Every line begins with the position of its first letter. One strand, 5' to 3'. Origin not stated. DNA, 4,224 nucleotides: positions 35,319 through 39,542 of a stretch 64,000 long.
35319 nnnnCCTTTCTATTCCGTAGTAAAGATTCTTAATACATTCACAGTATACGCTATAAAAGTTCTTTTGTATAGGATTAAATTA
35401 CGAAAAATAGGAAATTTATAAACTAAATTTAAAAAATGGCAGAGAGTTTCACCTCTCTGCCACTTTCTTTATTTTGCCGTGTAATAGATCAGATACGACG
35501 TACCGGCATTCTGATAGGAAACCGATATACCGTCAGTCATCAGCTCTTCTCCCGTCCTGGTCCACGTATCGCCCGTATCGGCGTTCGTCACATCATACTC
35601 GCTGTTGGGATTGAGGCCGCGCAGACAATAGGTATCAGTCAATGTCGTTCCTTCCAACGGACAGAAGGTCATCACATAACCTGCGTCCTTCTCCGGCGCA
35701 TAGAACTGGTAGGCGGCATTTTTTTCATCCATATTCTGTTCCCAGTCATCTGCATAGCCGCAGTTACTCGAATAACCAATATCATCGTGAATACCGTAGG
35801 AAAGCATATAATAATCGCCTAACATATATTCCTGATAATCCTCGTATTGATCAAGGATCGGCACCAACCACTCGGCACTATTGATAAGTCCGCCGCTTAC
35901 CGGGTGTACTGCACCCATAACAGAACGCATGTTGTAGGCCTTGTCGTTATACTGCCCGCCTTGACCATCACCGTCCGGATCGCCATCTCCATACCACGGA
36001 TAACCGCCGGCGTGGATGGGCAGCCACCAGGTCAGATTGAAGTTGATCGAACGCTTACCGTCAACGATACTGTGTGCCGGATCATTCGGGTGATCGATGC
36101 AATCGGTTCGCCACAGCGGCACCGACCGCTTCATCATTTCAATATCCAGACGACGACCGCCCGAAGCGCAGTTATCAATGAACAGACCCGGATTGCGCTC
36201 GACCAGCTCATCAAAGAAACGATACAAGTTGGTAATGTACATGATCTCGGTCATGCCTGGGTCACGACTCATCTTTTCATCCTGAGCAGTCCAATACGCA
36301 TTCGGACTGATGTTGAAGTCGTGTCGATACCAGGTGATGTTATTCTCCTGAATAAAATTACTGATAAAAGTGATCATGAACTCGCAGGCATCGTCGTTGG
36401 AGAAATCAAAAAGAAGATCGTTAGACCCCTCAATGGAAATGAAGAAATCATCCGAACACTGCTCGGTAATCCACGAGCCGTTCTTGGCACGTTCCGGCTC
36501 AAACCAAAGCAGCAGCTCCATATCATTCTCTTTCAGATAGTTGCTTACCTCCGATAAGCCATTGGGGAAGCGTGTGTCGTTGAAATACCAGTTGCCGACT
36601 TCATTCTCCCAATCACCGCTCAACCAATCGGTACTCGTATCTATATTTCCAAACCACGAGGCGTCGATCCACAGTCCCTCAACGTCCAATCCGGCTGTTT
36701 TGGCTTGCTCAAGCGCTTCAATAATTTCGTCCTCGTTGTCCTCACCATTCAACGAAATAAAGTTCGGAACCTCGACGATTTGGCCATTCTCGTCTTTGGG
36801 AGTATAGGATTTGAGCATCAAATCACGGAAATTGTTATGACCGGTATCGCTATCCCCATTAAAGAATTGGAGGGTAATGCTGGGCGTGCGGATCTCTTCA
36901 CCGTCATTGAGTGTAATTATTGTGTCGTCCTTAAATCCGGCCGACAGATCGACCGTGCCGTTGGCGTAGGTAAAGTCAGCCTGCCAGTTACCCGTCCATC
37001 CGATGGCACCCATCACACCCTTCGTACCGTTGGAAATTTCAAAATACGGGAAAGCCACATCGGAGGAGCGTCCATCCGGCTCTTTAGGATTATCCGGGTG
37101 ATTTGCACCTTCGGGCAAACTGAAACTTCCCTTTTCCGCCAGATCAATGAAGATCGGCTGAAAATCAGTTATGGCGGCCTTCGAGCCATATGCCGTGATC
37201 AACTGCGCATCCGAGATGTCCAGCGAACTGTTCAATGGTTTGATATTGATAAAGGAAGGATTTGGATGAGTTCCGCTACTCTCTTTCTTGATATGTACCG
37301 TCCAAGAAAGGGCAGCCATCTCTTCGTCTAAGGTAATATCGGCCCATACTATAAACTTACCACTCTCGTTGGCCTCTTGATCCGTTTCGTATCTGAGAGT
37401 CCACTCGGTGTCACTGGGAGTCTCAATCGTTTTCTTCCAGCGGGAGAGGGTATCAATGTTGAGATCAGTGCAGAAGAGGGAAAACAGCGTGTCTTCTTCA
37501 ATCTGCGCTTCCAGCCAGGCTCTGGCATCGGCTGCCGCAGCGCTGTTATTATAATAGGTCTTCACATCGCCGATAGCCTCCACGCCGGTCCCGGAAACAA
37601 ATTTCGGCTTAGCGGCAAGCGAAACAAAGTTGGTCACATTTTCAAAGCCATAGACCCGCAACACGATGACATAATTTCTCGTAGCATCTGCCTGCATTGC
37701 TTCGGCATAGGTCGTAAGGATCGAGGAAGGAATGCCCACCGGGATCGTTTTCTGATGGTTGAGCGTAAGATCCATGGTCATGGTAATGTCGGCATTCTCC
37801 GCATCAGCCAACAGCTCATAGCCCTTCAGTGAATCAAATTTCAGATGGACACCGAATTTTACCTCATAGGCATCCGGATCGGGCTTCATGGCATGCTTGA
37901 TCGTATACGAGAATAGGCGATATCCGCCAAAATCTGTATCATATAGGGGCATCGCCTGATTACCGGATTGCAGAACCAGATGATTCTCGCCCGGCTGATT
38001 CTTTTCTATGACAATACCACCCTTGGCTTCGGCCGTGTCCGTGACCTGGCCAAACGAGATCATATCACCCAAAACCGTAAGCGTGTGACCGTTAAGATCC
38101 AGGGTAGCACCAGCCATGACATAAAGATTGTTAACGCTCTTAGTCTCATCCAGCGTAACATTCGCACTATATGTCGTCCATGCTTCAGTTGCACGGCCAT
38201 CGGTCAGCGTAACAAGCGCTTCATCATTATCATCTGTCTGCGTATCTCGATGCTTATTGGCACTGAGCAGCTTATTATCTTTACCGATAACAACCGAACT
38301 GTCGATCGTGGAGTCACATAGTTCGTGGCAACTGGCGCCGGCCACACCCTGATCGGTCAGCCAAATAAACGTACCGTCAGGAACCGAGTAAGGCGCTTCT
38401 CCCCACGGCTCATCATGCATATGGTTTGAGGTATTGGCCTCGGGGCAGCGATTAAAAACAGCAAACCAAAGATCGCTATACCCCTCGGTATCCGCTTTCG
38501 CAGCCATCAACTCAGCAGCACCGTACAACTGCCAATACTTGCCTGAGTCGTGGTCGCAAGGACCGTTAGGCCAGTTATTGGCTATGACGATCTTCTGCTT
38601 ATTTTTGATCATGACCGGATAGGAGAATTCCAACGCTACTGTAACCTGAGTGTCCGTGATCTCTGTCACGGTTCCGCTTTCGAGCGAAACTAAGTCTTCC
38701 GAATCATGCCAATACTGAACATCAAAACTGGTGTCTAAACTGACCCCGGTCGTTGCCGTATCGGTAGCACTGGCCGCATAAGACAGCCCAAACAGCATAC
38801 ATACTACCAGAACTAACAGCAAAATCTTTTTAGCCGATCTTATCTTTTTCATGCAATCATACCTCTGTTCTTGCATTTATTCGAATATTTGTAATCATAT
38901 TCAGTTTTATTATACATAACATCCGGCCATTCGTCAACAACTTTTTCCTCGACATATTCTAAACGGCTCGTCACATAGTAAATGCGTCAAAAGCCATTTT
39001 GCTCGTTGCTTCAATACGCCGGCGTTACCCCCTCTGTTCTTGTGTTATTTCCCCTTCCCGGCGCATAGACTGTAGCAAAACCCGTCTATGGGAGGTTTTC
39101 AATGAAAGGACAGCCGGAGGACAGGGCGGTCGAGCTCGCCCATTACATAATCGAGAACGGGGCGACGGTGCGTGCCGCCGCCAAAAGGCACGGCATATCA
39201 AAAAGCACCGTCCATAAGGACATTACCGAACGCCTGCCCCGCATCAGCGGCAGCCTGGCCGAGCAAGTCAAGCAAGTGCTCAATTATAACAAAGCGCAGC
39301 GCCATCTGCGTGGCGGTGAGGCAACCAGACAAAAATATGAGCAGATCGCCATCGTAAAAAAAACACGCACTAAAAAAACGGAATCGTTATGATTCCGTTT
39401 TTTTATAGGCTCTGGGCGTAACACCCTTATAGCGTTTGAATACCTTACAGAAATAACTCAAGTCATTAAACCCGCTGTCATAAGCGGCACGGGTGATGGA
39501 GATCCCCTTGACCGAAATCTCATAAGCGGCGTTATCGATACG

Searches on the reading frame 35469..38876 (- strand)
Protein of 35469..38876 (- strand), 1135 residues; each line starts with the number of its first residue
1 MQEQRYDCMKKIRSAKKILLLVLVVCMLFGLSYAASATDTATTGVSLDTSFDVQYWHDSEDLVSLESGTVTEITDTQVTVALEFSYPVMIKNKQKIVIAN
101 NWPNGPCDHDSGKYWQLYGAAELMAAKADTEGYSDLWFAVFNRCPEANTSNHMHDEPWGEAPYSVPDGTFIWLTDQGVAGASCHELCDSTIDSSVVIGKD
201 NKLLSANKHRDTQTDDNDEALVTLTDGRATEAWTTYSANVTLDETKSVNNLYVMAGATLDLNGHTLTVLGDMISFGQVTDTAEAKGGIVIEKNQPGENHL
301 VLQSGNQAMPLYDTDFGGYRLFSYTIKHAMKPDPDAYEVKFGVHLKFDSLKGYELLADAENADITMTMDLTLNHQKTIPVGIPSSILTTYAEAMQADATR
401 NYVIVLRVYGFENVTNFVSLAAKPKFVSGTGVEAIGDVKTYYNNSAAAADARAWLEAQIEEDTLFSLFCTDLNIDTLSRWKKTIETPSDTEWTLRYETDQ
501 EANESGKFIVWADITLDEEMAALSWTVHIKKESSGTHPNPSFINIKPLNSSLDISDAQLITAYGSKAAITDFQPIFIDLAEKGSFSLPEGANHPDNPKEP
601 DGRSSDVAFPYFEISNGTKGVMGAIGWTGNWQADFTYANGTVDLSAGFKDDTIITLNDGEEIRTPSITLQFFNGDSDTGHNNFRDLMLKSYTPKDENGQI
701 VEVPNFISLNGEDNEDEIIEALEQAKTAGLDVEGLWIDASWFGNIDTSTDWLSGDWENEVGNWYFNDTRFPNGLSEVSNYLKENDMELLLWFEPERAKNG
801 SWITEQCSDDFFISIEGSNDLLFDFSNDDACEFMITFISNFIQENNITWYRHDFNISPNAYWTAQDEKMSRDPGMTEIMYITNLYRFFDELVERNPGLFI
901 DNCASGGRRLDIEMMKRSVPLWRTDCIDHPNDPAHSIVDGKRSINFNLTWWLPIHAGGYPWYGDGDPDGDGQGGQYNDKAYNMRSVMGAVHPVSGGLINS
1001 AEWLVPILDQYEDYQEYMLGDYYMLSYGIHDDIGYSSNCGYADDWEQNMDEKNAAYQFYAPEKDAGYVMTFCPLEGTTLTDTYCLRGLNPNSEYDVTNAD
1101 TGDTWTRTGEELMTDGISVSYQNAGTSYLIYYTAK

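Call 3: search_protein_families(library=pfam, proteins=[window:35469-38876:-])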
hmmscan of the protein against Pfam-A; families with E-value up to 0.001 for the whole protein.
window:35469-38876:- (1135 aa): 2 families
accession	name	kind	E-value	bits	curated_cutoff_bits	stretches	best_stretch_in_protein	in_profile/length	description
PF02065.24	Melibiase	-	4.6e-28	98.6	27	1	673-928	17-263/347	Melibiase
PF16874.11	Glyco_hydro_36C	-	1.1e-06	29.4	27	1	1054-1131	2-76/77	Glycosyl hydrolase family 36 C-terminal domain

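Call 4: search_protein_families(library=ncbifam, proteins=[window:35469-38876:-])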
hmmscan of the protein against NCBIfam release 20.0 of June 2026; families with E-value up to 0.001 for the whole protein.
window:35469-38876:- (1135 aa): 2 families
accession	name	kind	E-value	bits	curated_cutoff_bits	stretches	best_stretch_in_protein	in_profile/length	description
NF053652.1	BtArabpyrBAD1528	equivalog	2e-17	62.5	1100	1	706-917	321-525/730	beta-L-arabinopyranosidase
NF007746.0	PRK10426.1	equivalog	0.00039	18.9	553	1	713-837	264-390/683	alpha-glucosidase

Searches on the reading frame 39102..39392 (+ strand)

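Call 86: search_protein_families(library=pfam, proteins=[window:39102-39392:+], max_evalue=0.00001)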
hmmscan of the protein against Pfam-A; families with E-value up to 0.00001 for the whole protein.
window:39102-39392:+ (96 aa): 1 family
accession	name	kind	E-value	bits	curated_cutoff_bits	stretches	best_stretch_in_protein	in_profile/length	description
PF12116.14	SpoIIID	-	2e-37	127.6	27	1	6-81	5-80/82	Stage III sporulation protein D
